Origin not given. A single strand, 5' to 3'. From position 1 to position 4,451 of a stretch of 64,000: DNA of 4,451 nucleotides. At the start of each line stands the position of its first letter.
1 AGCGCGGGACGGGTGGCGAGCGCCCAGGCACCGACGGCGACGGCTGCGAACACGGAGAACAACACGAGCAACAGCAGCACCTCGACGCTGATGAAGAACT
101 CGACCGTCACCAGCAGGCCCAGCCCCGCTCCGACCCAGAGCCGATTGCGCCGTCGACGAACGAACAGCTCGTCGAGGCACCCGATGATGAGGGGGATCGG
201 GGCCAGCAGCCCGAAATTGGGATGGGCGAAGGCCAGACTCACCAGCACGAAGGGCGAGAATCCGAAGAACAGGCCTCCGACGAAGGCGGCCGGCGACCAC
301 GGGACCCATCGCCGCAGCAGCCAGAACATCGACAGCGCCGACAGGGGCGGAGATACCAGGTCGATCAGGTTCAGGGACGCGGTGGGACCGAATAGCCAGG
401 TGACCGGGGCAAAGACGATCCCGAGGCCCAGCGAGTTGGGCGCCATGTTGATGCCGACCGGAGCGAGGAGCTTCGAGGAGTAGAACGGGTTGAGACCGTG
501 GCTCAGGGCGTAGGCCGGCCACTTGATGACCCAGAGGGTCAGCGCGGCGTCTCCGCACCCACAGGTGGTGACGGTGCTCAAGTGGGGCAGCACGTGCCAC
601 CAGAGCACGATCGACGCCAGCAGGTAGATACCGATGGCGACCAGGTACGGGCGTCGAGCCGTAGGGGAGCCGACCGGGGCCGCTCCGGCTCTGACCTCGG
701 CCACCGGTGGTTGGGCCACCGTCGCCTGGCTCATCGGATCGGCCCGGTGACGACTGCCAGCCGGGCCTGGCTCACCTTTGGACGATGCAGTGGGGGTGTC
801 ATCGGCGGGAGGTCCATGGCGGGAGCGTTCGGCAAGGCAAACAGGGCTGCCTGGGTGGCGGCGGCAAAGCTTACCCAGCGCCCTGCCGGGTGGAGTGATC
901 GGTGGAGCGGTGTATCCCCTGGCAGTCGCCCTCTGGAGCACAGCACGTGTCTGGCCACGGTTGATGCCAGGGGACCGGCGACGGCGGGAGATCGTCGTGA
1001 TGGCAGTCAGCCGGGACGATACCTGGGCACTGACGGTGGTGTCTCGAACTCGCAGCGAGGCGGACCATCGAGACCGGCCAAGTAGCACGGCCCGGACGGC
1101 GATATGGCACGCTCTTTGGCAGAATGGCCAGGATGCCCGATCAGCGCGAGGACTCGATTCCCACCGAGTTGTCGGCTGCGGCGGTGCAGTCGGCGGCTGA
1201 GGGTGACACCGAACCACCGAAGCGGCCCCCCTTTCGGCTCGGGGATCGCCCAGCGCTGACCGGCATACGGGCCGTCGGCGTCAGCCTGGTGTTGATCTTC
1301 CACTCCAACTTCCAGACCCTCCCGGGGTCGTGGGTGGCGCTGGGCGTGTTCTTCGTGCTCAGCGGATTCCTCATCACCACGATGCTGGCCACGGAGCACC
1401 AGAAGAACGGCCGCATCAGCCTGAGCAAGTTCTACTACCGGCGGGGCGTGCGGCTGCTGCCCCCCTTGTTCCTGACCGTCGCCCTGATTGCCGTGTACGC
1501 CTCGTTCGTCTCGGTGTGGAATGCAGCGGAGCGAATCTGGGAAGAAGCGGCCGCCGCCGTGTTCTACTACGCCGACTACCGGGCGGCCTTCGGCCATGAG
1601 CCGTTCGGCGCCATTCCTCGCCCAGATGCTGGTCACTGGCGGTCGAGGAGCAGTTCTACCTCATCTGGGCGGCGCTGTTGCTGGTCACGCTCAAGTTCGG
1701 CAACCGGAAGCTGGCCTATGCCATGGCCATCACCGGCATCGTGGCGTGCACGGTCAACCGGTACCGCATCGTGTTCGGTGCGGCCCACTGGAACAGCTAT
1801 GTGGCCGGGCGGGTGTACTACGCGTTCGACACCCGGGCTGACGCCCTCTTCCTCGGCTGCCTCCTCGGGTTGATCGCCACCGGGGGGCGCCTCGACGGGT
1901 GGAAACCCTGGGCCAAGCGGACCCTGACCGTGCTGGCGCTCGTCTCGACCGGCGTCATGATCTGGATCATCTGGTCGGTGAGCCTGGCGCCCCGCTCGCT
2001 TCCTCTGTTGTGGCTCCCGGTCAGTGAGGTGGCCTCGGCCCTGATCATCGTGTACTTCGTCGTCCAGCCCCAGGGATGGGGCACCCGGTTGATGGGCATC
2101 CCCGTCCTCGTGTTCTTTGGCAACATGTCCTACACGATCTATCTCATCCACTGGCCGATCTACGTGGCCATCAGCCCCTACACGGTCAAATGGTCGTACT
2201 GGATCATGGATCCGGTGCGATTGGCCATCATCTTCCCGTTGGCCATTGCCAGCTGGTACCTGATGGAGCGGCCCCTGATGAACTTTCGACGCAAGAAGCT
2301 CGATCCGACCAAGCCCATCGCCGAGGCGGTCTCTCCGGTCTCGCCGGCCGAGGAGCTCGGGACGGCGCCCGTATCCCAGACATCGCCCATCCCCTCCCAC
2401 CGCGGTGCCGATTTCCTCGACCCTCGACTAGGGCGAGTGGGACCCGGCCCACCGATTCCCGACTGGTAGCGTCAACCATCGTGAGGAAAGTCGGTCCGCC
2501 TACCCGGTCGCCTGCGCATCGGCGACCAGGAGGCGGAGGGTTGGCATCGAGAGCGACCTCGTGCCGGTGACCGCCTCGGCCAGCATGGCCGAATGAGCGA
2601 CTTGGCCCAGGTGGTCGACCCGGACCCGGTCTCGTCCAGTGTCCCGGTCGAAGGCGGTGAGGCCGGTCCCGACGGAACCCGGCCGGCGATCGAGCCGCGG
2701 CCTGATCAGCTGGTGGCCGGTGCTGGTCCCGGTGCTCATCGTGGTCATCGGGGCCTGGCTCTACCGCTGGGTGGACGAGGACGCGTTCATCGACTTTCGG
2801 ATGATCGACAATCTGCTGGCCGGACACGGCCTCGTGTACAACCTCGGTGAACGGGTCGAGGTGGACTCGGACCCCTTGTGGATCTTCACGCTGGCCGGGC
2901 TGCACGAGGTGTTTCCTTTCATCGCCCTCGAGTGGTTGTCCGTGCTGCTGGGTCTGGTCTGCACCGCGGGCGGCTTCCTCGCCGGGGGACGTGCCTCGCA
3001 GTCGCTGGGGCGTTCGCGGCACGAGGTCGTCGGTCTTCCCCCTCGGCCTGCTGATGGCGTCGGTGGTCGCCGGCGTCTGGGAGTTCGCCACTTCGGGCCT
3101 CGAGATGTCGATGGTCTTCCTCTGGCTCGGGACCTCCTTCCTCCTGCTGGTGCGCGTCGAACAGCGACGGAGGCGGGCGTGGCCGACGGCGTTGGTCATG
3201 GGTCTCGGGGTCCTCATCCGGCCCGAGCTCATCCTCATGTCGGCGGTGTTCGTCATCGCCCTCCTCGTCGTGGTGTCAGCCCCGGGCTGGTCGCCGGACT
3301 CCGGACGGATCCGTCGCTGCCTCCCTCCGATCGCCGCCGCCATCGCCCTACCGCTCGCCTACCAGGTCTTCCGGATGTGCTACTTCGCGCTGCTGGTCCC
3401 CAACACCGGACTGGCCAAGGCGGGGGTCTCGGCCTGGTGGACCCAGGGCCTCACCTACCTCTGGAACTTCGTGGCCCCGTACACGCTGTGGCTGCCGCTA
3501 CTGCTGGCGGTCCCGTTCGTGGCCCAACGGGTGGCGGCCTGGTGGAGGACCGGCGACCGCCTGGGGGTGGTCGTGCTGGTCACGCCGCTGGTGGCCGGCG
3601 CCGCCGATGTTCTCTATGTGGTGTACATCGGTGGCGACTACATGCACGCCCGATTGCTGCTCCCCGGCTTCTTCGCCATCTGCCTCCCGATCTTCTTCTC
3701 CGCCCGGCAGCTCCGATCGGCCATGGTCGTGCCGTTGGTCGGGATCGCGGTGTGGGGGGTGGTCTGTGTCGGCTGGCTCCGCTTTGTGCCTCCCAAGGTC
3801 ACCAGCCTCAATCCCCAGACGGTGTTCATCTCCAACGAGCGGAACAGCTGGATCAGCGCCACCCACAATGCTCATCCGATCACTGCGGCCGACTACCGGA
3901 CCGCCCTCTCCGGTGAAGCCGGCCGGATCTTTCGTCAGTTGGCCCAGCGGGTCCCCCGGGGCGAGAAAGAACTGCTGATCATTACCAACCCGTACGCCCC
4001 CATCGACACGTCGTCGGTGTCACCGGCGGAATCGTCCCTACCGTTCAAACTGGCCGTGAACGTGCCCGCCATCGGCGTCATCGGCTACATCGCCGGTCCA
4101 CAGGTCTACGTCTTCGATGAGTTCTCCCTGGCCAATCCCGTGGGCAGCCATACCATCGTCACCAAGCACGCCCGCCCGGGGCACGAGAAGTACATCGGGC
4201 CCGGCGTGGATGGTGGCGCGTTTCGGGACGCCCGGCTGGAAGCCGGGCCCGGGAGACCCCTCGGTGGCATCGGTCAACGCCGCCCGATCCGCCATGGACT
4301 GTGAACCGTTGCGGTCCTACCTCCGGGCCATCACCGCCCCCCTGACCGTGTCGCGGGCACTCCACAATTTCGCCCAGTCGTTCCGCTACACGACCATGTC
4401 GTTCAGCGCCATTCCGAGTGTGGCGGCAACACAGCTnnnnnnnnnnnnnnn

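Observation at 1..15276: Array of five paralogues of an unplaced 'CGCGD-loop' polytopic membrane protein family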

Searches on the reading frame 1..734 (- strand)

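Call 10: search_protein_families(library=pfam, proteins=[window:1-734:-], max_evalue=1)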
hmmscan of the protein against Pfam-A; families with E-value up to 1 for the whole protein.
window:1-734:- (244 aa): 0 families

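Call 11: search_protein_families(library=ncbifam, proteins=[window:1-734:-], max_evalue=1)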
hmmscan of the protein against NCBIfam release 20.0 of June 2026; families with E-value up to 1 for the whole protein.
window:1-734:- (244 aa): 0 families

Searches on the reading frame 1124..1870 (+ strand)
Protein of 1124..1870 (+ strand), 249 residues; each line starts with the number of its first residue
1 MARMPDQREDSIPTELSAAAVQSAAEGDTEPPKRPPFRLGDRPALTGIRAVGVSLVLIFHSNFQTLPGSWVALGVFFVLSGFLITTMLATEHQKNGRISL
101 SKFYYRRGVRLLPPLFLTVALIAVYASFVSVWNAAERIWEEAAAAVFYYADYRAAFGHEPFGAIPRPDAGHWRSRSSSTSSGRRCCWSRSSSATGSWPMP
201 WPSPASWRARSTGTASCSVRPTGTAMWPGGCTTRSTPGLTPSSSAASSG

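Call 13: search_protein_families(library=pfam, proteins=[window:1124-1870:+], max_evalue=0.01)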
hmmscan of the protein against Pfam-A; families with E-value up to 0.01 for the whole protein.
window:1124-1870:+ (249 aa): 1 family
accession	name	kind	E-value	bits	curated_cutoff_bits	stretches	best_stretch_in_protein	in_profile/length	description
PF01757.29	Acyl_transf_3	-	2.7e-09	37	31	1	44-133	3-101/326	Acyltransferase domain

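Call 26: search_protein_families(library=ncbifam, proteins=[window:1124-1870:+], max_evalue=0.1)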
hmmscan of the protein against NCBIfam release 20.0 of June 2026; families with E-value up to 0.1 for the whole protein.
window:1124-1870:+ (249 aa): 1 family
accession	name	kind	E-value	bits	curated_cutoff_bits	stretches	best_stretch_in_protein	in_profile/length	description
NF058601.1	ActlTfSucTMsmeg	equivalog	1.3e-06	27.2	1275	1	42-153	32-141/723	acetyltransferase SucT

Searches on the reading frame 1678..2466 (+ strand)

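Call 13: search_protein_families(library=pfam, proteins=[window:1678-2466:+], max_evalue=0.01)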
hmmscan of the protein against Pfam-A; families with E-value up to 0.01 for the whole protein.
window:1678-2466:+ (263 aa): 1 family
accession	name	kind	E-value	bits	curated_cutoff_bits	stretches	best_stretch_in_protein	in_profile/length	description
PF01757.29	Acyl_transf_3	-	1.4e-11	44.4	31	1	6-196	147-324/326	Acyltransferase domain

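Call 26: search_protein_families(library=ncbifam, proteins=[window:1678-2466:+], max_evalue=0.1)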
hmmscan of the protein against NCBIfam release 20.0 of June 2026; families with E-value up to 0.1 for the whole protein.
window:1678-2466:+ (263 aa): 2 families
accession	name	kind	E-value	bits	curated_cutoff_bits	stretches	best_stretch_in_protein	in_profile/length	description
NF058601.1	ActlTfSucTMsmeg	equivalog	7.5e-05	21.3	1275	1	19-203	200-383/723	acetyltransferase SucT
NF003014.0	PRK03854.1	equivalog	0.037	13.2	338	1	113-169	273-331/386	glucans biosynthesis protein MdoC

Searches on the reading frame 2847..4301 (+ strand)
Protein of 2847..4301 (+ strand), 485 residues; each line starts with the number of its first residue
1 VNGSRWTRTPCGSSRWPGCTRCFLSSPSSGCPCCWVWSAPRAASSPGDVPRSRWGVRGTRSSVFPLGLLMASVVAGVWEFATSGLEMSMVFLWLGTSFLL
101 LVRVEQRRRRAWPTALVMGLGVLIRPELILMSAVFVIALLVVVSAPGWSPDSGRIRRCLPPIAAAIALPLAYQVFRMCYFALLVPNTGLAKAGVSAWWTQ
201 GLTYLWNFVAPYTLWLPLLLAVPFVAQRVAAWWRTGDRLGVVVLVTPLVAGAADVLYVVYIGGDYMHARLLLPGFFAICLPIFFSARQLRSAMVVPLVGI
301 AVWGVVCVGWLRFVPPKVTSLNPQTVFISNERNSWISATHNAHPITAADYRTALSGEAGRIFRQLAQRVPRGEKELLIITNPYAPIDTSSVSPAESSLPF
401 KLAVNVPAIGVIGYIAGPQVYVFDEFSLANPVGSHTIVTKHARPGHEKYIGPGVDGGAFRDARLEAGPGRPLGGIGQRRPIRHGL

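Call 13: search_protein_families(library=pfam, proteins=[window:2847-4301:+], max_evalue=0.01)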
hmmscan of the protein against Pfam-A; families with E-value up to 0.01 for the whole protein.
window:2847-4301:+ (485 aa): 0 families

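Call 26: search_protein_families(library=ncbifam, proteins=[window:2847-4301:+], max_evalue=0.1)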
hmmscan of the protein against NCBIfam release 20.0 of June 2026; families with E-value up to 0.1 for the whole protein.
window:2847-4301:+ (485 aa): 3 families
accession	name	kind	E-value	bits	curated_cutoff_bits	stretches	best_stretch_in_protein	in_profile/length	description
NF041481.1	beta_arabfuran_tase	equivalog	5.9e-42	143.5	1050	1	55-450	109-544/633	terminal beta-(1->2)-arabinofuranosyltransferase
TIGR00659.1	TIGR00659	equivalog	0.0091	15.5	249.7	1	214-307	6-101/226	CidB/LrgB family autolysis modulator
NF047440.1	LA3751_2_3_fam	subfamily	0.024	13.5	200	1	70-286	136-354/460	LA_3751/LA_3752 family putative glycosyltransferase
